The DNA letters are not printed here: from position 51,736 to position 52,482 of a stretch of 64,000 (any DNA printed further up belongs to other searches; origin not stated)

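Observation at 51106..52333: nuoE-nuoF junction invaded by a toxin-antitoxin remnant (antitoxin-like + truncated PIN) and a small-protein + HNH endonuclease cassette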

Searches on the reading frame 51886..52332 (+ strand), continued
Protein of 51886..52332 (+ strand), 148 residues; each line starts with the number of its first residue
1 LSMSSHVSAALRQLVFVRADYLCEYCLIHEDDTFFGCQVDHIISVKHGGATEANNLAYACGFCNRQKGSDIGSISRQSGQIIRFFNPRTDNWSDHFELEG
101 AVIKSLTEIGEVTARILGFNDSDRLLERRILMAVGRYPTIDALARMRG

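Call 44: search_solved_structures(query=window:51892-52332:+, max_evalue=1, show_alignments=2)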
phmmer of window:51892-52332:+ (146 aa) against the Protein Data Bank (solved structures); distinct sequences matched with E-value up to 1: 5.
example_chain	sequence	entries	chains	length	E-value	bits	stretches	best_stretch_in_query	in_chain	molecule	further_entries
8d2k_A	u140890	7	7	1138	0.0023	21.5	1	18-67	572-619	CRISPR-associated endonuclease, Csn1 family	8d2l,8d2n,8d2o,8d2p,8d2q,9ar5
4rgk_A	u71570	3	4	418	0.22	15.1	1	29-110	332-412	Uncharacterized protein | DUF1479 domain-containing protein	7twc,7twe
4h9d_A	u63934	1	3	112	0.36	14.4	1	20-65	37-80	HNH endonuclease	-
5h0m_A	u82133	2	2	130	0.38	14.3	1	10-67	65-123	HNH endonuclease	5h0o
12du_K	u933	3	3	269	0.71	13.4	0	3-51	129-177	Flagellar biosynthetic protein FliR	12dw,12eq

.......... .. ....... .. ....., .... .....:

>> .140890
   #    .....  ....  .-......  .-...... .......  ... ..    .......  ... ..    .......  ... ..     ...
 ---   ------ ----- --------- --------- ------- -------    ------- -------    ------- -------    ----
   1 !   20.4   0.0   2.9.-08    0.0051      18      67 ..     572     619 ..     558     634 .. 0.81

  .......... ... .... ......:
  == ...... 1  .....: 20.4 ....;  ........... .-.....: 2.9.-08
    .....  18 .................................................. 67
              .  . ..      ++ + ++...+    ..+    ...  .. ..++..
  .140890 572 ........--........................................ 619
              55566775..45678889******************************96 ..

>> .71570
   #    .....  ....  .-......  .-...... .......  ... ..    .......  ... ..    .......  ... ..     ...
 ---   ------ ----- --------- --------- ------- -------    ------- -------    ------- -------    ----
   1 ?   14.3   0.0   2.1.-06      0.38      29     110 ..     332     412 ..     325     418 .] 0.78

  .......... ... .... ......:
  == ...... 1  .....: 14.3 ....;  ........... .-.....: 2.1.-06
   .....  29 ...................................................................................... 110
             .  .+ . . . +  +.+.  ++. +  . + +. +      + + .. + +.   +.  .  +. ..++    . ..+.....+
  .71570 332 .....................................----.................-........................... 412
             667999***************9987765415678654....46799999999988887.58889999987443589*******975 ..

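Call 56: predict_structure(alignment_id=A3)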
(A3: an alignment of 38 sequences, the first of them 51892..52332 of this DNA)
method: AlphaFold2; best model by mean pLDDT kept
length: 146 residues; sequences in the alignment: 38
mean_pLDDT: 59.7   pTM: 0.54
mean pLDDT of the five models: 59.7, 58.3, 58.3, 56.4, 55.8
residues with pLDDT >= 90: 8; 70-90: 61; 50-70: 13; < 50: 64
segments of 3 or more residues with pLDDT < 50: 1-6, 12-68
pLDDT, mean of each block of 10 residues (from residue 1): 44 44 31 28 33 36 42 79 77 87 90 81 83 78 67
secondary structure, 60 per line:
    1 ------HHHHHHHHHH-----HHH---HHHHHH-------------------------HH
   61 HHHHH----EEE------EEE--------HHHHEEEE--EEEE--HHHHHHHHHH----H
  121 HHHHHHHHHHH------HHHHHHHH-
elements in order: H7-16 H28-33 H59-65 E70-72 E79-81 H90-93 E94-97 E100-103 H106-115 H120-131 H138-145

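Call 61: search_solved_structures(query=A3, max_evalue=1, show_alignments=3)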
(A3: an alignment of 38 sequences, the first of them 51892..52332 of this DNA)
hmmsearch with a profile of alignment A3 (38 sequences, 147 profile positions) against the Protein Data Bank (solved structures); distinct sequences matched with E-value up to 1: 6.
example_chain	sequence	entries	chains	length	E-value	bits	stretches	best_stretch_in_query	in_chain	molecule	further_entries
8d2k_A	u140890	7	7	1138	0.00058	23.1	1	32-67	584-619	CRISPR-associated endonuclease, Csn1 family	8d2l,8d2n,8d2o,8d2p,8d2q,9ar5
5h0m_A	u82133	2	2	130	0.035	17.3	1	9-67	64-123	HNH endonuclease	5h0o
4ogc_A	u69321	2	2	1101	0.12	15.5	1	21-66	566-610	HNH endonuclease domain protein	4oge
4h9d_A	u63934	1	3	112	0.15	15.2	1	20-65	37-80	HNH endonuclease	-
8zq9_B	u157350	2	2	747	0.9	12.7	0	20-66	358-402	a protein | HNH nuclease domain-containing protein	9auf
8w2z_A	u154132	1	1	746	0.91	12.7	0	20-66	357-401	HNH nuclease domain-containing protein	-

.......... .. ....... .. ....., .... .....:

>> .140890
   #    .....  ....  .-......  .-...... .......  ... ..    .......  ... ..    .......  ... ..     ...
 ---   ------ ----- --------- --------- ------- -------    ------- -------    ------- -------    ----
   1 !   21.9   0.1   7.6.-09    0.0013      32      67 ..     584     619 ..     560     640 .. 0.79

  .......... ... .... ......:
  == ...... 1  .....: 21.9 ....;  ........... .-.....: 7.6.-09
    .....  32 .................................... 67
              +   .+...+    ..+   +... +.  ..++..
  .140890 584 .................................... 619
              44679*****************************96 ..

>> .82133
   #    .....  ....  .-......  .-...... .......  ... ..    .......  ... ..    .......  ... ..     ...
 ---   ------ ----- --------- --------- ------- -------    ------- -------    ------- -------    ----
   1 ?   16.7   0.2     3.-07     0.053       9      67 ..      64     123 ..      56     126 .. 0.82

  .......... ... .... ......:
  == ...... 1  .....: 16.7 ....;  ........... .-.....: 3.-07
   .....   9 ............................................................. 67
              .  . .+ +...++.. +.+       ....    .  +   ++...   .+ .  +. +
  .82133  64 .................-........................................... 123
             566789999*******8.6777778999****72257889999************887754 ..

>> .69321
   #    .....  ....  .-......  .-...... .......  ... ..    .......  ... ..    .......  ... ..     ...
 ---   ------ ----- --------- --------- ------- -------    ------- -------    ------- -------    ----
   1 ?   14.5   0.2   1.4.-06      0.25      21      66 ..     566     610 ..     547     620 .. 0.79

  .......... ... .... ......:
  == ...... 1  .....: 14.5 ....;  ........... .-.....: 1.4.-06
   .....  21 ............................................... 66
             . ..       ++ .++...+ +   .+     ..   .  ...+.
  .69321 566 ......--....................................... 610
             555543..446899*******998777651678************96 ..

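Call 63: search_dna_similar(query=window:51892-52332:+, collection=plasmids, mode=protein, max_evalue=1e-10, max_rows=25)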
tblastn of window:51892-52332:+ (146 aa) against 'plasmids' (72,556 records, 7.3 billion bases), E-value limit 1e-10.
Records with a match: 32; places in all: 34; records where one place covers at least 80% of the query: 31.
Best place of each record, by identity: <60% 32.
By first word of the organism name: Nostoc 12; Calothrix 4; Pseudanabaena 2; Gloeothece 2; Tolypothrix 2; Synechocystis 2; Anabaena 1; Aulosira 1; Nodularia 1; Geminocystis 1; and 4 more.
By predicted mobility (MOB-suite, as given by PLSDB): non-mobilizable 15; mobilizable 10; conjugative 7.
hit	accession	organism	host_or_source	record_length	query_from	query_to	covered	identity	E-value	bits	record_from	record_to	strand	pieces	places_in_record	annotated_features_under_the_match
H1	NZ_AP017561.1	Pseudanabaena sp. ABRG5-3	-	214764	3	138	93%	51.5%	3e-33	129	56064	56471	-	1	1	HNH endonuclease signature motif containing protein | hypothetical protein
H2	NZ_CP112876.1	Pseudanabaena galeata CCNP1313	-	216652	3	138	93%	51.5%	3e-33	129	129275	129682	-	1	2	HNH endonuclease signature motif containing protein | hypothetical protein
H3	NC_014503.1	Gloeothece verrucosa PCC 7822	fresh water in rice field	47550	3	135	91%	51.1%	1e-31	124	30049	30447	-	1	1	HNH endonuclease signature motif containing protein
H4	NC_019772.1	Anabaena cylindrica PCC 7122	water, most likely pond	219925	2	136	92%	49.6%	1e-32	127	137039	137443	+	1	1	HNH endonuclease signature motif containing protein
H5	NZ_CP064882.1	Tolypothrix sp. PCC 7601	Fresh water sample,Fresh water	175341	2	136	92%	48.9%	2e-32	127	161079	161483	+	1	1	HNH endonuclease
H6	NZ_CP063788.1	Tolypothrix sp. PCC 7712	Soil sample,soil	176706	2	136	92%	48.9%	2e-32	127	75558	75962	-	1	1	HNH endonuclease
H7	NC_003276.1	Nostoc sp. PCC 7120 = FACHB-418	-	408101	2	136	92%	48.1%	3e-33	129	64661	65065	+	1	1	HNH endonuclease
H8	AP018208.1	Calothrix brevissima NIES-22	-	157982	2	136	92%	48.1%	1e-31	125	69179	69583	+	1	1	hypothetical protein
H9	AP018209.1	Calothrix brevissima NIES-22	-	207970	2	136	92%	48.1%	1e-31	125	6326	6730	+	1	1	hypothetical protein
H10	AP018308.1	Aulosira laxa NIES-50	-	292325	2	136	92%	48.1%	8e-31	122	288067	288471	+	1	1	hypothetical protein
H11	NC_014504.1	Gloeothece verrucosa PCC 7822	fresh water in rice field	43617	4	129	86%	50.8%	2e-28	115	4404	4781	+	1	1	HNH endonuclease signature motif containing protein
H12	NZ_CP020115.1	Nodularia spumigena UHCC 0039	DNA sample,Gulf of Finland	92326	2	136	92%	47.4%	3e-31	124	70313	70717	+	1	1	HNH endonuclease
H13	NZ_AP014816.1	Geminocystis sp. NIES-3708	-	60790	3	132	89%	46.2%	1e-26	110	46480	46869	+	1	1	HNH endonuclease signature motif containing protein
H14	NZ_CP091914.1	Nostoc sp. UHCC 0870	cell culture,Brackish water, ...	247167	3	127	86%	46.4%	7e-25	105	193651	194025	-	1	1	HNH endonuclease signature motif containing protein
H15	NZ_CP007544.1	Synechocystis sp. PCC 6714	-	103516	3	134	90%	43.9%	2e-23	101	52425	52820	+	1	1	none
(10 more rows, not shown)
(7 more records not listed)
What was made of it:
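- On Type II toxin-antitoxin (cassette 2: 84-aa protein + HNH): Relatives occur on 32 plasmids (call 63).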

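Call 64: search_dna_similar(query=window:51892-52332:+, collection=phages, mode=protein, max_evalue=1e-10, max_rows=10)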
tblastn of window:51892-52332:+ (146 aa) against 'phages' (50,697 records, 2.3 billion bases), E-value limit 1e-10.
No match.
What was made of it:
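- On Homing endonuclease (free-standing HNH): No phage match (call 64).
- Closest known: Free-standing HNH homing endonucleases of phages. Different: The family was not found in phage records (call 64).
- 32 plasmids and 0 phage records carry a relative (calls 63, 64). No phage record has a relative at E <= 1e-10 (call 64).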

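Call 65: get_annotated_region(hit=H7, flank=2500)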
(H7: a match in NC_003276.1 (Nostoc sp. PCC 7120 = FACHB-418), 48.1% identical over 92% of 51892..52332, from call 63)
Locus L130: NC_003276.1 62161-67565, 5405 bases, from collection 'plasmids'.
description: Nostoc sp. PCC 7120 = FACHB-418 plasmid pCC7120alpha, complete sequence
organism: Nostoc sp. PCC 7120 = FACHB-418 (NCBI taxid 103690)
taxonomy: Bacteria; Cyanobacteriota; Cyanophyceae; Nostocales; Nostocaceae; Nostoc; Nostoc sp. PCC 7120 = FACHB-418
host: -; source: -; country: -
typing (MOB-suite, as given by PLSDB): conjugative; relaxase MOBV; mating-pair formation MPF_T
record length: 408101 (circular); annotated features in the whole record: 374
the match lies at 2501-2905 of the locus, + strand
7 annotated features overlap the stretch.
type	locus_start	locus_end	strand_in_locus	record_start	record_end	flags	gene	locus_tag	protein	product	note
CDS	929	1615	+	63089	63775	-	-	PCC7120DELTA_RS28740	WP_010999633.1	HAD family hydrolase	-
CDS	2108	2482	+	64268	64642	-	-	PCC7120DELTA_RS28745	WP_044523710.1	hypothetical protein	-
CDS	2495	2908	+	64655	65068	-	-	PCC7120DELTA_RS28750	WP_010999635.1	HNH endonuclease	-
CDS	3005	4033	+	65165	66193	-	-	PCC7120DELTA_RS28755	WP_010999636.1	site-specific integrase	GO:0015074 - DNA integration [Evidence IEA]; GO:0006310 - DNA recombination [Evidence IEA]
CDS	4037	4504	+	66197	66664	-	-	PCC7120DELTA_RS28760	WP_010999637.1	hypothetical protein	-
CDS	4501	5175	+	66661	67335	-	-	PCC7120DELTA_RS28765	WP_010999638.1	hypothetical protein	-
CDS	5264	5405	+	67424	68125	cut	-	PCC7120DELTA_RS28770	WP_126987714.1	hypothetical protein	-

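Call 66: get_annotated_region(hit=H1, flank=2500)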
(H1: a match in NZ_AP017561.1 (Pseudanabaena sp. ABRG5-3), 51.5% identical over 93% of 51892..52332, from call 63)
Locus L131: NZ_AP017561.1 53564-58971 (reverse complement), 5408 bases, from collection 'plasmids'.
description: Pseudanabaena sp. ABRG5-3 plasmid ABRG53a, complete sequence
organism: Pseudanabaena sp. ABRG5-3 (NCBI taxid 685565)
taxonomy: Bacteria; Cyanobacteriota; Cyanophyceae; Pseudanabaenales; Pseudanabaenaceae; Pseudanabaena; Pseudanabaena sp. ABRG5-3
host: -; source: -; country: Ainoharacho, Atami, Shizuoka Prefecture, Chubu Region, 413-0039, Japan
typing (MOB-suite, as given by PLSDB): mobilizable; relaxase MOBP
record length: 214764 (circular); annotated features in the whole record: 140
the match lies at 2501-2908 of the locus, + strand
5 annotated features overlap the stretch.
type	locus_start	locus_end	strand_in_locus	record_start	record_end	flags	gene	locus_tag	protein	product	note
CDS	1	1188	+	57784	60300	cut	-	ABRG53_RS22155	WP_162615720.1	tetratricopeptide repeat protein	-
CDS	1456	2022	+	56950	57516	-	-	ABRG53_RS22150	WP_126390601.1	Uma2 family endonuclease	-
CDS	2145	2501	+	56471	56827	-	-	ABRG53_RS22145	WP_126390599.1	hypothetical protein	-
CDS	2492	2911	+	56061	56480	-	-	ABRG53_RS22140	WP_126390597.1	HNH endonuclease signature motif containing protein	-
CDS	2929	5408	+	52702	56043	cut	mfd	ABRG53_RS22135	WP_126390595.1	transcription-repair coupling factor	GO:0006281 - DNA repair [Evidence IEA]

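Call 84: search_protein_families(library=pfam, proteins=[L131:2145-2501:+], max_evalue=0.1)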
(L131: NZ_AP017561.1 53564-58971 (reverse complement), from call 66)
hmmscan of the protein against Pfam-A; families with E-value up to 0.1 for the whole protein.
L131:2145-2501:+ (118 aa): 0 families

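Call 96: fold_search(model_id=the predicted structure, library=pdb)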
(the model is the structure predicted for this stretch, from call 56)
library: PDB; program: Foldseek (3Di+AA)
matches with E <= 10: 3; with E <= 0.001: 0
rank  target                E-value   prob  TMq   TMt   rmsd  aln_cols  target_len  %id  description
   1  9vhl_F                2.6e+00  0.35  0.32  0.24   5.5        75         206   19  cryoEM structure of retron-Eco7 complex (form II) (released 2026-01-07)
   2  7wcv                  7.0e+00  0.01  0.14  0.07  14.1       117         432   12  Co-crystal structure of FTO bound to 6e (released 2022-07-06)
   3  5v4n_F                7.9e+00  0.10  0.20  0.15   1.9        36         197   25  Structure of HLA-DR1 with bound alpha3(135-145) peptide (released 2017-05-03)
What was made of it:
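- Closest known: PtuB, the HNH nuclease of Septu, and the HNH effector of type I-A retrons. Different: No significant sequence or fold match to solved PtuB-type chains (calls 44, 61, 96).
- The best PDB fold hit is a chain of the retron-Eco7 complex, but it is not significant (E 2.6; call 96).
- Tried and rejected: The AF2 model of the HNH protein is poor in the catalytic core (pLDDT below 50 for residues 12-68; call 56), so its fold search is uninformative (call 96).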
